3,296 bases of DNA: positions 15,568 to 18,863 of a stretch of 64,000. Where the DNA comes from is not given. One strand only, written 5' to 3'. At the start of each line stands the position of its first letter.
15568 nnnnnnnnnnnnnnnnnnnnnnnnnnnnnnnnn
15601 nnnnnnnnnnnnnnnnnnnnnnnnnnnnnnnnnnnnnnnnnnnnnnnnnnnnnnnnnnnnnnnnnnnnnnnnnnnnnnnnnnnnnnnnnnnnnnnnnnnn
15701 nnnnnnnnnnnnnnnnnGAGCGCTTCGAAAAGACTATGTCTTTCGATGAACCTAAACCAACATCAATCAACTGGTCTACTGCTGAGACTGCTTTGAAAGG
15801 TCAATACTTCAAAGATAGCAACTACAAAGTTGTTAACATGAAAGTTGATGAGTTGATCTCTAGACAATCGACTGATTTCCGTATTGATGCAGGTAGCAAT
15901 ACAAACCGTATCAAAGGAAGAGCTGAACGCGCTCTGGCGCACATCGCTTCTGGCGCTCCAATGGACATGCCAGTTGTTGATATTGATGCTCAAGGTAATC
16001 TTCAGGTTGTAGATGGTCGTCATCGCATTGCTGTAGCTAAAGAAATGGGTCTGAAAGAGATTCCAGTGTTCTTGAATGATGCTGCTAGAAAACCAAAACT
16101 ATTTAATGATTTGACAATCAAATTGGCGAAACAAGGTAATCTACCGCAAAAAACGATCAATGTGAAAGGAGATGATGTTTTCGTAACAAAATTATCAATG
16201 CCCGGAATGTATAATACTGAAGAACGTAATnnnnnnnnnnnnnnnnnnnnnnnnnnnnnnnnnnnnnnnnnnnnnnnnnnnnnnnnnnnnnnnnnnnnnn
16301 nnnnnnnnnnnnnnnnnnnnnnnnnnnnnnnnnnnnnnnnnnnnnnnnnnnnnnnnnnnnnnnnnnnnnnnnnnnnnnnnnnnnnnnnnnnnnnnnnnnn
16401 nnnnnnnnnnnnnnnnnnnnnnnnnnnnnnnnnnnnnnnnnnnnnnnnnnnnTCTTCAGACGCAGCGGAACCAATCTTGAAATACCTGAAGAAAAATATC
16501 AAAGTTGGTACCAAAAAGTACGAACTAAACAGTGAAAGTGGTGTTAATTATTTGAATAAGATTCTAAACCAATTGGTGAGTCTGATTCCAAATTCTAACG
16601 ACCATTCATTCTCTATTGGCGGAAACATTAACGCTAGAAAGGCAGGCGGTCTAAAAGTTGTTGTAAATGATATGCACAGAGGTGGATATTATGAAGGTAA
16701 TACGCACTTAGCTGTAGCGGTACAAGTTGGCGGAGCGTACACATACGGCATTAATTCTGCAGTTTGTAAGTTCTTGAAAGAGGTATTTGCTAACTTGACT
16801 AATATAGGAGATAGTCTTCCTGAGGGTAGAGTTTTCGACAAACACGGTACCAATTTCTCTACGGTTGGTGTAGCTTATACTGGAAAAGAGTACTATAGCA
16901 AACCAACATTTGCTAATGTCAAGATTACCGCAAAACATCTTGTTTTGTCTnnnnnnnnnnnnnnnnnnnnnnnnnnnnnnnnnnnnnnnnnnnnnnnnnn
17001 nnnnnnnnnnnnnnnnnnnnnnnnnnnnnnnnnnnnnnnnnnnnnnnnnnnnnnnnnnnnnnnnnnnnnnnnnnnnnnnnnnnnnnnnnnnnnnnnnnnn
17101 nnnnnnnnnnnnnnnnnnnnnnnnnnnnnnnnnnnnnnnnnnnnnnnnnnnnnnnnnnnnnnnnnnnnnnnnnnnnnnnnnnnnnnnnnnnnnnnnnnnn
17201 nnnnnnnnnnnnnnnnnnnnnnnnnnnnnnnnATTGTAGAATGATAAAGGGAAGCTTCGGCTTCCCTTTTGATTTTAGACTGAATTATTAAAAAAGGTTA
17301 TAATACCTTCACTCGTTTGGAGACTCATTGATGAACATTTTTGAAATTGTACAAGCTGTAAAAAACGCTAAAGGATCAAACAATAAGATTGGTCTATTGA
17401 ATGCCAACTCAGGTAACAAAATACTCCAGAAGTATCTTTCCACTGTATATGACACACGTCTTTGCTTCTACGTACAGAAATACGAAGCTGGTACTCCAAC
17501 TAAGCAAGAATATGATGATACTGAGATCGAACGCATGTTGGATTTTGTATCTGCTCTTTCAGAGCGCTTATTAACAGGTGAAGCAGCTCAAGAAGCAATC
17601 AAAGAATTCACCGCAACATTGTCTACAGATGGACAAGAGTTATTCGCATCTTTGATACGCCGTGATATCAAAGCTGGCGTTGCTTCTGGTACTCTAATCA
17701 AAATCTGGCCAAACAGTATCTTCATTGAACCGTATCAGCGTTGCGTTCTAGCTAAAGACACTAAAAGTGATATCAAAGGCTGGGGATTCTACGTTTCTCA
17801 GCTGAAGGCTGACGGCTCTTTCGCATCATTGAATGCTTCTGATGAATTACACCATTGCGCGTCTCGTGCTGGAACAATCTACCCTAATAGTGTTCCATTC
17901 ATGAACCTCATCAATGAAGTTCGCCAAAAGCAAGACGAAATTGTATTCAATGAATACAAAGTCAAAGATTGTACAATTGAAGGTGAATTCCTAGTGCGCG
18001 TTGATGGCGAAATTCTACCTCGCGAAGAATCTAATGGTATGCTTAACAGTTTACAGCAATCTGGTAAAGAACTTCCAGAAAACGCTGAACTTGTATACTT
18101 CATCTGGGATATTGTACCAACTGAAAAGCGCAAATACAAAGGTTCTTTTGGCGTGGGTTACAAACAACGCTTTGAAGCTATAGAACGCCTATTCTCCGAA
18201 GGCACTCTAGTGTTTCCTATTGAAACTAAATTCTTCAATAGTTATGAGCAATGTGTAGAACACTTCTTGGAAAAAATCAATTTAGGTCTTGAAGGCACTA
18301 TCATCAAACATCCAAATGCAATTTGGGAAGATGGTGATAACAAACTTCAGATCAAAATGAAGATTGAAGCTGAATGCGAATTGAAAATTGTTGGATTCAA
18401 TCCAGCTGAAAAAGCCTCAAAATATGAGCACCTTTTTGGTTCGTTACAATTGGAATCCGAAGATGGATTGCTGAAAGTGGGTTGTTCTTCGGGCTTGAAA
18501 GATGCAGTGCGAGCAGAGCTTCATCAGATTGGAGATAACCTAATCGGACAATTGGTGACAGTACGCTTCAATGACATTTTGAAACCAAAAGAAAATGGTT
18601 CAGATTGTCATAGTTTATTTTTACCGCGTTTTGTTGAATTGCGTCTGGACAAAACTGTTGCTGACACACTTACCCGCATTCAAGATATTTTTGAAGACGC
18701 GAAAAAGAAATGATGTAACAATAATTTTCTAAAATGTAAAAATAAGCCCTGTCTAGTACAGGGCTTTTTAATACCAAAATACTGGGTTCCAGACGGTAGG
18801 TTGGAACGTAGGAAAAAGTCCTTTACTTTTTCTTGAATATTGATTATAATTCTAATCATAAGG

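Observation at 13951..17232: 1094-aa orphan protein with a ParB/Srx DG(R)HR domain occupying the primase slot after helicase gp41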

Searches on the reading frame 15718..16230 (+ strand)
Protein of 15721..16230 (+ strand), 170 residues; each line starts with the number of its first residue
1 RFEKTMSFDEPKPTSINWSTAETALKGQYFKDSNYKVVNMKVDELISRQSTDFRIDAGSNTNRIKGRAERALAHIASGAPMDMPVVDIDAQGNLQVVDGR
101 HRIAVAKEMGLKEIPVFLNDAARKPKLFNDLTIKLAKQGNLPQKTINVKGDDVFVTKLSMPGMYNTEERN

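Call 44: find_homologous_proteins(query=window:15721-16230:+, max_evalue=0.001)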
Query window:15721-16230:+: 114 candidates shared short words with the query, none scored E <= 0.001.

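Call 49: search_solved_structures(query=A1, max_evalue=10, show_alignments=4)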
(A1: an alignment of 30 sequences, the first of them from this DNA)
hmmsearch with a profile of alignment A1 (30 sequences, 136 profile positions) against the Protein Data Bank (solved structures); distinct sequences matched with E-value up to 10: 3.
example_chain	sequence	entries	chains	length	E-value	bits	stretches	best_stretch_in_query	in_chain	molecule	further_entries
5ujd_A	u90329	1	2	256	0.00018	24.6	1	64-117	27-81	Siderophore biosynthesis protein SbnI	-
6nr6_A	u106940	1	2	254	0.00018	24.6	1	64-117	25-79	Bifunctional transcriptional regulator/O-phospho-L-serine synthase SbnI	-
5uje_A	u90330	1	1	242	0.00023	24.3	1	65-115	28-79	SbnI protein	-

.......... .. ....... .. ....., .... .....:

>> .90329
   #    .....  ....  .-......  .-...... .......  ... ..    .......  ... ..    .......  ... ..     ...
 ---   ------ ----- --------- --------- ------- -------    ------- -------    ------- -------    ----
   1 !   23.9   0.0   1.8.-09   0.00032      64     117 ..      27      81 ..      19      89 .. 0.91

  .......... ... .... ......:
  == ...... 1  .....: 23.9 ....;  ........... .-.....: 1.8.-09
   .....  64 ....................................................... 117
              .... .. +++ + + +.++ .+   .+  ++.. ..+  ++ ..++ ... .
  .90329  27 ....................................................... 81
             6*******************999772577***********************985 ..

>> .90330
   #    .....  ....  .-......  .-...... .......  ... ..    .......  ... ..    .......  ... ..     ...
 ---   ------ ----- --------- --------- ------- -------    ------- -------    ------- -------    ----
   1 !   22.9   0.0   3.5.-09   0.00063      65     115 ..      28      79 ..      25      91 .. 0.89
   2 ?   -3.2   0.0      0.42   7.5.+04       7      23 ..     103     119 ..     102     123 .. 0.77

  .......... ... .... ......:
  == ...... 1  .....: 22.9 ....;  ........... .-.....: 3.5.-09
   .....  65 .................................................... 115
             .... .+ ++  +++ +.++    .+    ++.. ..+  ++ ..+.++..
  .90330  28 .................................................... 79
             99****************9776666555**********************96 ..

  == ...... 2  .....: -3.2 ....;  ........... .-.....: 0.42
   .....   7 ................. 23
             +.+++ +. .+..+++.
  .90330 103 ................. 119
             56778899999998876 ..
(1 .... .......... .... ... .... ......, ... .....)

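Call 56: predict_structure(alignment_id=A1)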
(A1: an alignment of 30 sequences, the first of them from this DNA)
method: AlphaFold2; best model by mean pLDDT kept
length: 159 residues; sequences in the alignment: 30
mean_pLDDT: 79.5   pTM: 0.71
mean pLDDT of the five models: 79.5, 79.1, 77.7, 77.5, 76.6
residues with pLDDT >= 90: 79; 70-90: 32; 50-70: 31; < 50: 17
segments of 3 or more residues with pLDDT < 50: 143-158
pLDDT, mean of each block of 10 residues (from residue 1): 63 81 94 94 93 78 80 93 95 90 93 95 68 67 42 42
secondary structure, 60 per line:
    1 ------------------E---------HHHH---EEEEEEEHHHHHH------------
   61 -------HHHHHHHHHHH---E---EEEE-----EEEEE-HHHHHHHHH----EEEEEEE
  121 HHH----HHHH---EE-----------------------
elements in order: H29-32 E36-42 H43-48 H68-78 E86-89 E95-99 H101-109 E114-120 H128-131

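Call 59: fold_search(model_id=the predicted structure, library=pdb)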
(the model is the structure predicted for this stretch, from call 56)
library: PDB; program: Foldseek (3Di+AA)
matches with E <= 10: 95; with E <= 0.001: 0
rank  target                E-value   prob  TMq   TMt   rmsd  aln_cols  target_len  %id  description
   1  7bnr_A                3.0e-03  1.00  0.35  0.29   6.8        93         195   19  Crystal structure of a ParB Q52A mutant from Myxococcus xanthus bound to CTPyS (released 2021-09-08)
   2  5k5d_B                3.4e-03  1.00  0.39  0.26   7.1       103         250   16  Structure of the C2221 form of Pnob8-like ParB-N domain (released 2016-06-15)
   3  8qa8_B                5.6e-03  0.99  0.35  0.28   8.2        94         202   18  Crystal structure of the C-terminally truncated transcriptional repressor protein KorB from the RK2 plasmid complexed  (released 2024-02-21)
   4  8qa8_F                6.8e-03  0.99  0.35  0.29   8.2        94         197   18  Crystal structure of the C-terminally truncated transcriptional repressor protein KorB from the RK2 plasmid complexed  (released 2024-02-21)
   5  4ovb                  8.7e-03  1.00  0.45  0.39   5.0       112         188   15  Crystal structure of Oncogenic Suppression Activity Protein - A Plasmid Fertility Inhibition Factor, Gold (I) Cyanide de (released 2014-11-05)
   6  8qa9_B                1.2e-02  0.99  0.36  0.29   8.0        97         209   18  Crystal structure of the RK2 plasmid encoded co-complex of the C-terminally truncated transcriptional repressor protei (released 2024-02-21)
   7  8qa9_A                1.3e-02  0.98  0.35  0.28   8.1        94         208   18  Crystal structure of the RK2 plasmid encoded co-complex of the C-terminally truncated transcriptional repressor protei (released 2024-02-21)
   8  6sdk_B                1.3e-02  0.96  0.34  0.28  11.8       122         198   13  Crystal structure of bacterial ParB dimer bound to CDP (released 2019-10-23)
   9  8qa8_C                1.4e-02  0.98  0.35  0.29   8.1        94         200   18  Crystal structure of the C-terminally truncated transcriptional repressor protein KorB from the RK2 plasmid complexed  (released 2024-02-21)
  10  7bnk_A                1.5e-02  0.99  0.35  0.29   7.1        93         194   20  Crystal structure of ParB from Myxococcus xanthus bound to CDP and Monothiophosphate (released 2021-09-08)
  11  8qa8_A                1.6e-02  0.98  0.35  0.28   8.2        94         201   18  Crystal structure of the C-terminally truncated transcriptional repressor protein KorB from the RK2 plasmid complexed  (released 2024-02-21)
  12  7bnk_B                1.7e-02  0.99  0.35  0.30   7.6        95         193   18  Crystal structure of ParB from Myxococcus xanthus bound to CDP and Monothiophosphate (released 2021-09-08)
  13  6sdk_A                1.8e-02  0.97  0.35  0.29   7.4        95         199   15  Crystal structure of bacterial ParB dimer bound to CDP (released 2019-10-23)
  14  6ryk_A                2.5e-02  0.98  0.37  0.43   6.2        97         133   11  Crystal structure of the ParB-like protein PadC (released 2020-01-22)
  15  4o7k                  2.6e-02  0.99  0.45  0.38   5.0       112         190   15  Crystal structure of Oncogenic Suppression Activity Protein - A Plasmid Fertility Inhibition Factor (released 2014-11-05)
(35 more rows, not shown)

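Call 63: search_protein_families(library=pfam, alignment_id=A1, max_evalue=1)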
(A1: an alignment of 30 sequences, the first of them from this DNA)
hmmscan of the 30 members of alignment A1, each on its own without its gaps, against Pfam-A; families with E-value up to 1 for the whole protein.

A. member 1, seq(159 aa): 0 families

B. families by the number of members that match (of 30 scanned): 19 families
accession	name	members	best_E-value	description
PF22162.2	PFIN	10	2.8e-05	Plasmid Fertility inhibition factor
PF14072.11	DndB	4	0.019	DNA-sulfur modification-associated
PF14889.11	PBP-Tp47_a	2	0.026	Penicillin-binding protein Tp47 domain a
PF04748.18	Polysacc_deac_2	1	0.00069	Divergent polysaccharide deacetylase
PF13474.12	SnoaL_3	1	0.014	SnoaL-like domain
PF09265.15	Cytokin-bind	1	0.018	Cytokinin dehydrogenase 1, FAD and cytokinin binding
PF08857.17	ParBc_2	1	0.026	Putative ParB-like nuclease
PF14200.12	RicinB_lectin_2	1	0.071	Ricin-type beta-trefoil lectin domain-like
PF06245.16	DUF1015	1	0.074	Protein of unknown function (DUF1015)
PF16871.11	DUF5077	1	0.086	Domain of unknown function (DUF5077)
PF25779.1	Tubulin-bind_CPAP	1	0.093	CPAP, tubulin-binding region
PF09182.16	PuR_N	1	0.1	Bacterial purine repressor, N-terminal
PF24538.1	DUF7599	1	0.1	Domain of unknown function (DUF7599)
PF12087.13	DUF3564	1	0.14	Protein of unknown function (DUF3564)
PF24691.1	TreTu_C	1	0.2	TreTu toxin, C-terminal domain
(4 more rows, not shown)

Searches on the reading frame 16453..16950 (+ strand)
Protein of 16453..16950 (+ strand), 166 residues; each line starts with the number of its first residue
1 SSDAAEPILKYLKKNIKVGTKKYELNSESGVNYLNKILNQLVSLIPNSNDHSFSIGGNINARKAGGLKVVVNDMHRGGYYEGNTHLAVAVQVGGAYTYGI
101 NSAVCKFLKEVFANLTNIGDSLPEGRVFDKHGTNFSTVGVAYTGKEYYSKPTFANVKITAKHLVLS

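Call 129: search_solved_structures(query=A5, max_evalue=10, show_alignments=1)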
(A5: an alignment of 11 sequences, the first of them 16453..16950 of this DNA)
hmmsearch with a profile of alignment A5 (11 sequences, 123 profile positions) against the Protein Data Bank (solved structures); distinct sequences matched with E-value up to 10: 69 (the best 60 are shown).
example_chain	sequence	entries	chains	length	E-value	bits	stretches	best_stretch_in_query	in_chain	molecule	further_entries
8pjx_A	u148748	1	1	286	6e-10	42.5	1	28-62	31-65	SAKe6FR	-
8pjr_A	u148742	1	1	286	6.6e-07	32.6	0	30-64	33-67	SAKe6AC-LB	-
7onc_A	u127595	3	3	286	1.2e-06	31.8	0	26-64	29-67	SAKe6BE | S6BE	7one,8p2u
7op4_A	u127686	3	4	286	1.3e-06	31.7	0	26-64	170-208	SAKe6BE-3HH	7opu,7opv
8pjz_A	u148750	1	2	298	6.8e-05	26.1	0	29-64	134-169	SAKe6EEtal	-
7on6_A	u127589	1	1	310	0.0004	23.6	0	26-61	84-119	SAKe6AE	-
7pvp_A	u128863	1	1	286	0.001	22.3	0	37-64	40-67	SAKe6BC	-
8pks_A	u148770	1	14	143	0.12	15.7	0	30-62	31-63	Kelch-like ECH-associated protein 1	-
5a6r_A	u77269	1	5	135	0.19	15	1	52-101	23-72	BTB/POZ DOMAIN-CONTAINING PROTEIN KCTD17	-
2f22_A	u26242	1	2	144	0.36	14.1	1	6-58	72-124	BH3987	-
7yen_A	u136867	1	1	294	0.44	13.8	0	32-62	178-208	Kelch-like ECH-associated protein 1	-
7ofe_A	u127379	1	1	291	0.45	13.8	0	32-62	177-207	Kelch-like ECH-associated protein 1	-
8q1q_A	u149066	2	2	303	0.48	13.7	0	32-62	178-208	Kelch-like ECH-associated protein 1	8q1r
5fnq_A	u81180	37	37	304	0.48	13.7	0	32-62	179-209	KELCH-LIKE ECH-ASSOCIATED PROTEIN 1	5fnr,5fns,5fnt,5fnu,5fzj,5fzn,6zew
8pjv_A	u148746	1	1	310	0.49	13.7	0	34-61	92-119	SAKe6DR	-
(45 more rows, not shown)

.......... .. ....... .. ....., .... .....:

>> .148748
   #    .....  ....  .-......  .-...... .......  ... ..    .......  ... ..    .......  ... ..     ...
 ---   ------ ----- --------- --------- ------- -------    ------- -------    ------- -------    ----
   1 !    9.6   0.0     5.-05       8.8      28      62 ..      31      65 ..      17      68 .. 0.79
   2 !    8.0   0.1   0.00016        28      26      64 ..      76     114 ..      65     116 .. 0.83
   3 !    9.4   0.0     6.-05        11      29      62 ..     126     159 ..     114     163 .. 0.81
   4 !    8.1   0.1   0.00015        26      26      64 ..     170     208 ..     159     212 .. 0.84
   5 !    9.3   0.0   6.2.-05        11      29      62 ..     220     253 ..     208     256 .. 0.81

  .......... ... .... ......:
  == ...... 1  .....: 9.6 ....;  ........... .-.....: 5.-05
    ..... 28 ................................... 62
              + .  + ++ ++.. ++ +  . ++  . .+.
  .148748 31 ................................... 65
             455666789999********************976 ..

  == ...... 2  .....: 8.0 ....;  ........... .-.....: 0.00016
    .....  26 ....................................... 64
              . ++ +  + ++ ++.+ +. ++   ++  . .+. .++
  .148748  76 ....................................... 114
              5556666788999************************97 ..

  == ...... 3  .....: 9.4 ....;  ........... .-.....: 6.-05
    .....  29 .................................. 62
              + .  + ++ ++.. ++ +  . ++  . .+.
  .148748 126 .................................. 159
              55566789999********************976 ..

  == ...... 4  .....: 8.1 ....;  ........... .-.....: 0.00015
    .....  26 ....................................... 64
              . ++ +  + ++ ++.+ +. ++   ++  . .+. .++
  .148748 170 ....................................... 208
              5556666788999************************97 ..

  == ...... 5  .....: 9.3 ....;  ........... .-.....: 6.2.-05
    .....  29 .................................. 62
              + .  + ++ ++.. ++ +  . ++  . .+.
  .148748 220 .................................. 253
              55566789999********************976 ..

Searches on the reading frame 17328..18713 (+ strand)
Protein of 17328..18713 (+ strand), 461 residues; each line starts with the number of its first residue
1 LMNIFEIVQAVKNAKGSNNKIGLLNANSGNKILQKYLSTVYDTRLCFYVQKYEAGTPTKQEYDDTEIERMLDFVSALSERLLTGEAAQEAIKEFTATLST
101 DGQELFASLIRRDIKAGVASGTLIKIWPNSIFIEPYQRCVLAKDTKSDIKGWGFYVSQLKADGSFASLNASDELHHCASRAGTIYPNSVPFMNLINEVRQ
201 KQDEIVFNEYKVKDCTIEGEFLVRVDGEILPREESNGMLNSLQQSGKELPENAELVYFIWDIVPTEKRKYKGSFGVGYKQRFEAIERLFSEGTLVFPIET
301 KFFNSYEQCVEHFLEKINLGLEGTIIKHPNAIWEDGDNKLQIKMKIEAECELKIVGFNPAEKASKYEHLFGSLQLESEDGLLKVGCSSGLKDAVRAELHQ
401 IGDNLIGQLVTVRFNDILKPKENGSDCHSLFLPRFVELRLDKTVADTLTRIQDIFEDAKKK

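Call 3: search_protein_families(library=pfam, proteins=[window:17328-18713:+], max_evalue=0.01)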
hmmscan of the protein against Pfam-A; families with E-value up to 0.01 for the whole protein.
window:17328-18713:+ (461 aa): 2 families
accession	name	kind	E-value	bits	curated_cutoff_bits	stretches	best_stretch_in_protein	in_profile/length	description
PF01068.26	DNA_ligase_A_M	-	2.9e-12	47.1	26.2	1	156-345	23-204/204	ATP dependent DNA ligase domain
PF14743.12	DNA_ligase_OB_2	-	0.0072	16.8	28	0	365-417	5-51/66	DNA ligase OB-like domain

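Call 4: search_protein_families(library=phrogs, proteins=[window:17328-18713:+], max_evalue=0.001)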
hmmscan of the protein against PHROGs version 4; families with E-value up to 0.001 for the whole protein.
window:17328-18713:+ (461 aa): 1 family
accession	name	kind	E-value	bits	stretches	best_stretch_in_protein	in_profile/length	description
phrog_114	-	DNA, RNA and nucleotide metabolism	9.4e-100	336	1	1-460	88-519/634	ATP-dependent DNA ligase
